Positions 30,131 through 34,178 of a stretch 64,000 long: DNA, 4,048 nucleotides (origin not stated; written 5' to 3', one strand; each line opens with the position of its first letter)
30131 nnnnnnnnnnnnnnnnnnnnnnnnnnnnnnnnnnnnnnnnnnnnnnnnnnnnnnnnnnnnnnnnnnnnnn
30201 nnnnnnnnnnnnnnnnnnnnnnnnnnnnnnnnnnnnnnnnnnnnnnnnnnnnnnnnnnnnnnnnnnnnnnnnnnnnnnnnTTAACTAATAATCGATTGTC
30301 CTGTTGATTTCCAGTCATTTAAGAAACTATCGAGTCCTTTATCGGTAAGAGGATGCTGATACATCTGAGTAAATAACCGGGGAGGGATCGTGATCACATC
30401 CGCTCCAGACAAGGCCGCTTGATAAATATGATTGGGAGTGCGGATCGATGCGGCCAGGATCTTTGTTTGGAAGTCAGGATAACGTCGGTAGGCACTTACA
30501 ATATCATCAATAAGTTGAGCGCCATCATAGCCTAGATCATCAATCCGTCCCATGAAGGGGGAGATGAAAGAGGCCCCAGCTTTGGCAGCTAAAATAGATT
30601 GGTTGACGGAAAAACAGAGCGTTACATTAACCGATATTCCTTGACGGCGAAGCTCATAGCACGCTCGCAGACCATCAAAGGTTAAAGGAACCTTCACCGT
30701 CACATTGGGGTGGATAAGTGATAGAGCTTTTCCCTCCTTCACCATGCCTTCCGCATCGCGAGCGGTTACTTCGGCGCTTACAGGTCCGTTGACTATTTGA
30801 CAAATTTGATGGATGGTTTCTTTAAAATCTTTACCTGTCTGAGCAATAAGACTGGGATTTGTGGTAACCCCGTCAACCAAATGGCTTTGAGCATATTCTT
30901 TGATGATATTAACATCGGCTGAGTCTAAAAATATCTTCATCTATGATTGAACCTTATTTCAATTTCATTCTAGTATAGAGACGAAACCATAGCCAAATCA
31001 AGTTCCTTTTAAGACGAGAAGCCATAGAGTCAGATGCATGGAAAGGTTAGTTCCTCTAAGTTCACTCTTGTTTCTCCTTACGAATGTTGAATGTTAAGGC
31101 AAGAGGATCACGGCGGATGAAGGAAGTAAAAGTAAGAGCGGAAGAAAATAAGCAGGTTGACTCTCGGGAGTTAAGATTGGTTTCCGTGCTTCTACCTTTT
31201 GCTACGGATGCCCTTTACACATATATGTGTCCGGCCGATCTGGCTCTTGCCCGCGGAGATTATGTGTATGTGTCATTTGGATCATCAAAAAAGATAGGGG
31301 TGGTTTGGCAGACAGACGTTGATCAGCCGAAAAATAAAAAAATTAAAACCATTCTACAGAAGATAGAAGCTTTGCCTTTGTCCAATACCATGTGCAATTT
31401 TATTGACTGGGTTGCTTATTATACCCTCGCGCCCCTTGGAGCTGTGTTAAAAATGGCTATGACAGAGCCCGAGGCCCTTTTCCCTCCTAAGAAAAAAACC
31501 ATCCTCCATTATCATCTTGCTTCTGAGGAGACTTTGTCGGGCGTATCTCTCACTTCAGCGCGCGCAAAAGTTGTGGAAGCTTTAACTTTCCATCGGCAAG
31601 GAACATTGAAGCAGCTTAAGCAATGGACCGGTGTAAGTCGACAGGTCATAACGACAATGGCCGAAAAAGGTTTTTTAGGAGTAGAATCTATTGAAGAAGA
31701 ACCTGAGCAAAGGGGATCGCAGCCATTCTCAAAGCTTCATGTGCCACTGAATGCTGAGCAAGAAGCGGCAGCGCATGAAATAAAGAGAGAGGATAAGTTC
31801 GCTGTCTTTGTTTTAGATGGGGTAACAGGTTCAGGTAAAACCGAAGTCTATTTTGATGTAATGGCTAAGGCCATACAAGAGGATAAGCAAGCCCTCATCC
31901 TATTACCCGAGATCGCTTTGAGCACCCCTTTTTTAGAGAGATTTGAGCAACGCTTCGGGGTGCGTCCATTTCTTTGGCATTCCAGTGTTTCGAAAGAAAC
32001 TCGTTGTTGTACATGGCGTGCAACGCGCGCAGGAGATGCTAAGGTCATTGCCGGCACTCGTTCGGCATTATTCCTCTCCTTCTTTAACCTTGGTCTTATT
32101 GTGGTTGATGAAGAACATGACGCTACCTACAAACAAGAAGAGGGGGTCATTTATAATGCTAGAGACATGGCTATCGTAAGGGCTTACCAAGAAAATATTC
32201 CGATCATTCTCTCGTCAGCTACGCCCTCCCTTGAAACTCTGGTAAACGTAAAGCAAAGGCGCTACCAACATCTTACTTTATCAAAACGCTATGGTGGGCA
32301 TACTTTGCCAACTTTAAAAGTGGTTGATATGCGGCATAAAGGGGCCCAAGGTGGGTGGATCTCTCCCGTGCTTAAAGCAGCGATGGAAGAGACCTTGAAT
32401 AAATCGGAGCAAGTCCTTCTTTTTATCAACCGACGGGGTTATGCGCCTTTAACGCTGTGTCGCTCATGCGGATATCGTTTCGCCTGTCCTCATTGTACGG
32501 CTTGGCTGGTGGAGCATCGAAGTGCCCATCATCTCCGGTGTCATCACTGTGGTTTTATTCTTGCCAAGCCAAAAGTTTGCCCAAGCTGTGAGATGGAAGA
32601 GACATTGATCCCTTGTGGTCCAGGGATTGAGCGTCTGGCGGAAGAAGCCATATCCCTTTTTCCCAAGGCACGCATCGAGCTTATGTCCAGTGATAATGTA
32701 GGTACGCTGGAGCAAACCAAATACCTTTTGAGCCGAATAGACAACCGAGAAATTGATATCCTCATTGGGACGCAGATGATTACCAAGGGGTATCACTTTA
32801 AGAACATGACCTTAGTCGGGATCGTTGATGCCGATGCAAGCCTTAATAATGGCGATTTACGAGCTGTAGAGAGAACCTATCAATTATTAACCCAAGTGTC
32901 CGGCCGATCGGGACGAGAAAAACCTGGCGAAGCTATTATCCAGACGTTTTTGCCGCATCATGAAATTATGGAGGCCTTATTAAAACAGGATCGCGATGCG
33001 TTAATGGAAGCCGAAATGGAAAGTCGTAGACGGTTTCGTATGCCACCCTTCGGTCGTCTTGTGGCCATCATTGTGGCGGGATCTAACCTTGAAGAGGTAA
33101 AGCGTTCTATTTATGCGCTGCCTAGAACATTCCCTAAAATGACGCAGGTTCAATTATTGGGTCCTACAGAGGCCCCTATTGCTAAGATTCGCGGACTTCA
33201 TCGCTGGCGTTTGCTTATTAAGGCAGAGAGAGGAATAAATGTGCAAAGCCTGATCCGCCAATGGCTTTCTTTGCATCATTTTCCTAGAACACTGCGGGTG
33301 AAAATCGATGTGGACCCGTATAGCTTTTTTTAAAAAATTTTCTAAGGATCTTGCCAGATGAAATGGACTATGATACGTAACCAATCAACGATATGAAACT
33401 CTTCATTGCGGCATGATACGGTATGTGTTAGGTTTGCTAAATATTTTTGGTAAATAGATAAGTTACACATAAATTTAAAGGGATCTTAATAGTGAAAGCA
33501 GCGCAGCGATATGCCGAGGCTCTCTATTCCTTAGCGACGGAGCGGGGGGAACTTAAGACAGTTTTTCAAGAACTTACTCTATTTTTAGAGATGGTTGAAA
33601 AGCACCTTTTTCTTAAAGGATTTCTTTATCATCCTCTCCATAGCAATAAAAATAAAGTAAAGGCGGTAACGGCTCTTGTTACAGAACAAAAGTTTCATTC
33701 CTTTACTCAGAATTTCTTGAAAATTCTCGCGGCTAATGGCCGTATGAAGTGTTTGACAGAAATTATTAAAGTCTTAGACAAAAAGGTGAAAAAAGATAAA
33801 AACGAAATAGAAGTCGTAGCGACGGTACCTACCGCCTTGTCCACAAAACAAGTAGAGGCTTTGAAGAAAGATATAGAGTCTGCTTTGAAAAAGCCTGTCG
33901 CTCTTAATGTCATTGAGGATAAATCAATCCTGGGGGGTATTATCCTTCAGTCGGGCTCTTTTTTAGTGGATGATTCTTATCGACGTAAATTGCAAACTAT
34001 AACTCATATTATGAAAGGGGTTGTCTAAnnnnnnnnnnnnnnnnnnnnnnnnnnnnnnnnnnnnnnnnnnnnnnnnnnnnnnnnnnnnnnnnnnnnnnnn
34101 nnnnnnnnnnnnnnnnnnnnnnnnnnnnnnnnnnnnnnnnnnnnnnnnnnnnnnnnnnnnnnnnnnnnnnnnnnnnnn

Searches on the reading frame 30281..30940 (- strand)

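Call 15: search_protein_families(library=ncbifam, max_evalue=0.00001, proteins=[window:30281-30940:-])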
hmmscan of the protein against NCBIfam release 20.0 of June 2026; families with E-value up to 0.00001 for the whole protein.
window:30281-30940:- (219 aa): 11 families
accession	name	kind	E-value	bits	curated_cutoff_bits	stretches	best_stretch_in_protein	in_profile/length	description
TIGR00875.1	fsa_talC_mipB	equivalog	1.1e-78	263.5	245.95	1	1-212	1-211/213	fructose-6-phosphate aldolase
NF009296.0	PRK12653.1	subfamily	1.5e-45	155.7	306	1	1-213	1-214/220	fructose-6-phosphate aldolase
NF009299.0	PRK12656.1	equivalog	4.3e-37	127.8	214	1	1-214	1-217/222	fructose-6-phosphate aldolase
TIGR00874.1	talAB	equivalog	4e-27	95.4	396.2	1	44-195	81-252/317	transaldolase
TIGR02134.1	transald_staph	equivalog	9.3e-25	87.7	281.95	1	2-203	7-218/236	transaldolase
NF009001.0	PRK12346.1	subfamily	1.7e-20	73.9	439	1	46-194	84-252/316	transaldolase A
NF008965.0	PRK12309.1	equivalog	2.9e-20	72.7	550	1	45-195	88-258/392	transaldolase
NF002881.0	PRK03343.1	subfamily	4.3e-15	55.6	367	1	41-121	94-179/370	transaldolase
NF003026.0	PRK03903.1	equivalog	5.5e-11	42.2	344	1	57-120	97-165/323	transaldolase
NF007080.0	PRK09533.1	equivalog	4.7e-09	34.6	712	1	42-115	95-173/949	bifunctional transaldolase/phosoglucose isomerase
TIGR00876.1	tal_mycobact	equivalog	8e-09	35.3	233.75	1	50-114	92-161/350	transaldolase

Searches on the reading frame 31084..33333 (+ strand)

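Call 15: search_protein_families(library=ncbifam, max_evalue=0.00001, proteins=[window:31084-33333:+])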
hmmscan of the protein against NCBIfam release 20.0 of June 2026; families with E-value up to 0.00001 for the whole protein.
window:31084-33333:+ (749 aa): 25 families
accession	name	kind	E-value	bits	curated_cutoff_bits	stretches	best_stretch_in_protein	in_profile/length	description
NF004070.0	PRK05580.2-2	equivalog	4.3e-284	944.2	921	1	27-749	8-729/729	primosomal protein N'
NF004071.0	PRK05580.2-3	equivalog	2.7e-241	802.5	1105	1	27-749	12-735/735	primosomal protein N'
NF004072.0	PRK05580.2-4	equivalog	2.3e-199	663.8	1030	2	221-749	121-648/648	primosomal protein N'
NF004067.0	PRK05580.1-4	equivalog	2.1e-196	654.6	763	1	33-747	6-735/737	primosomal protein N'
NF004066.1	PRK05580.1-3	equivalog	2e-185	618.4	813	2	150-747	184-787/788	primosomal protein N'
TIGR00595.1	priA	equivalog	5.7e-185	615.7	230.35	1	244-746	2-509/509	replication restart helicase PriA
NF004065.0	PRK05580.1-1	equivalog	5e-169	563.9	858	1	32-746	3-729/731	primosomal protein N'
NF004068.0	PRK05580.1-5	equivalog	3e-135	452.3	1249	1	141-748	176-794/795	primosomal protein N'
NF004069.0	PRK05580.2-1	equivalog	6.8e-123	411.2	767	1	205-748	95-611/612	primosomal protein N'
NF011453.0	PRK14873.1-3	equivalog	2.3e-37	128.4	812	1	41-745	27-649/653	primosome assembly protein PriA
NF011452.0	PRK14873.1-2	equivalog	3.1e-27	95.1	980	1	302-697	263-642/708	primosomal protein N'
NF011455.0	PRK14873.1-5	equivalog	6.1e-26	90.9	969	1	261-698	183-613/675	primosomal protein N'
NF011454.0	PRK14873.1-4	equivalog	7.1e-25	87.4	951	1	301-718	207-619/651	primosomal protein N'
TIGR00580.2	mfd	equivalog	1.7e-16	59.8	800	1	243-353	458-573/907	transcription-repair coupling factor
NF008165.0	PRK10917.1-3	equivalog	4.3e-13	48.6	711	1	212-353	255-404/692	ATP-dependent DNA helicase RecG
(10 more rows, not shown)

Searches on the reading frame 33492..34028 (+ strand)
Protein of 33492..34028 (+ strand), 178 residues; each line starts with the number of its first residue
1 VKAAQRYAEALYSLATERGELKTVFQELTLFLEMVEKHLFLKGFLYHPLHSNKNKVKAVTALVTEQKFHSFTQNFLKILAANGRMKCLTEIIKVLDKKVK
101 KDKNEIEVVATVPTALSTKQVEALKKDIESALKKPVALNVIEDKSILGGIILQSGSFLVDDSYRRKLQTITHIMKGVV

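Call 15: search_protein_families(library=ncbifam, max_evalue=0.00001, proteins=[window:33492-34028:+])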
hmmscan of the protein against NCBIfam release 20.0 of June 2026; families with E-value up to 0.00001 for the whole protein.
window:33492-34028:+ (178 aa): 13 families
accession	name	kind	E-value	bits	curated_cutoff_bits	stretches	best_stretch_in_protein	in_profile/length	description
NF004406.0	PRK05758.3-2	equivalog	4.2e-36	124.5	172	1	4-177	12-185/186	F0F1 ATP synthase subunit delta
TIGR01145.1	ATP_synt_delta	equivalog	5.2e-29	101.7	57.5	1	4-172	2-170/172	ATP synthase F1 subunit delta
NF004402.0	PRK05758.2-2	equivalog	3.8e-26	92.2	115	1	4-174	8-177/179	F0F1 ATP synthase subunit delta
NF004404.0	PRK05758.2-5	equivalog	4.4e-23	82.3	221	1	4-173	8-174/177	F0F1 ATP synthase subunit delta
NF004403.0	PRK05758.2-4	equivalog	6.5e-22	78.5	148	1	4-175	7-177/180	F0F1 ATP synthase subunit delta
NF004401.0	PRK05758.2-1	equivalog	2.5e-21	76.6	116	1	3-172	8-175/178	F0F1 ATP synthase subunit delta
NF009967.0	PRK13430.1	equivalog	1.8e-16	60.2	200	1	9-174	105-269/271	F0F1 ATP synthase subunit delta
NF009969.0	PRK13434.1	equivalog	6e-16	58.9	179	1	6-173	9-172/186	F0F1 ATP synthase subunit delta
NF009964.0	PRK13429.1-3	equivalog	3.3e-14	53.2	154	1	5-173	8-175/180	F0F1 ATP synthase subunit delta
NF009975.0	PRK13436.1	equivalog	8.1e-14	52.1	129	1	3-173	7-176/180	F0F1 ATP synthase subunit delta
NF006291.0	PRK08474.1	equivalog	2.5e-13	50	95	1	4-140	6-138/176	F0F1 ATP synthase subunit delta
NF009976.0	PRK13441.1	equivalog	3.5e-13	49.7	153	1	4-172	7-174/182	F0F1 ATP synthase subunit delta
NF004399.0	PRK05758.1-1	equivalog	2e-11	44.1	160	1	2-172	3-173/179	F0F1 ATP synthase subunit delta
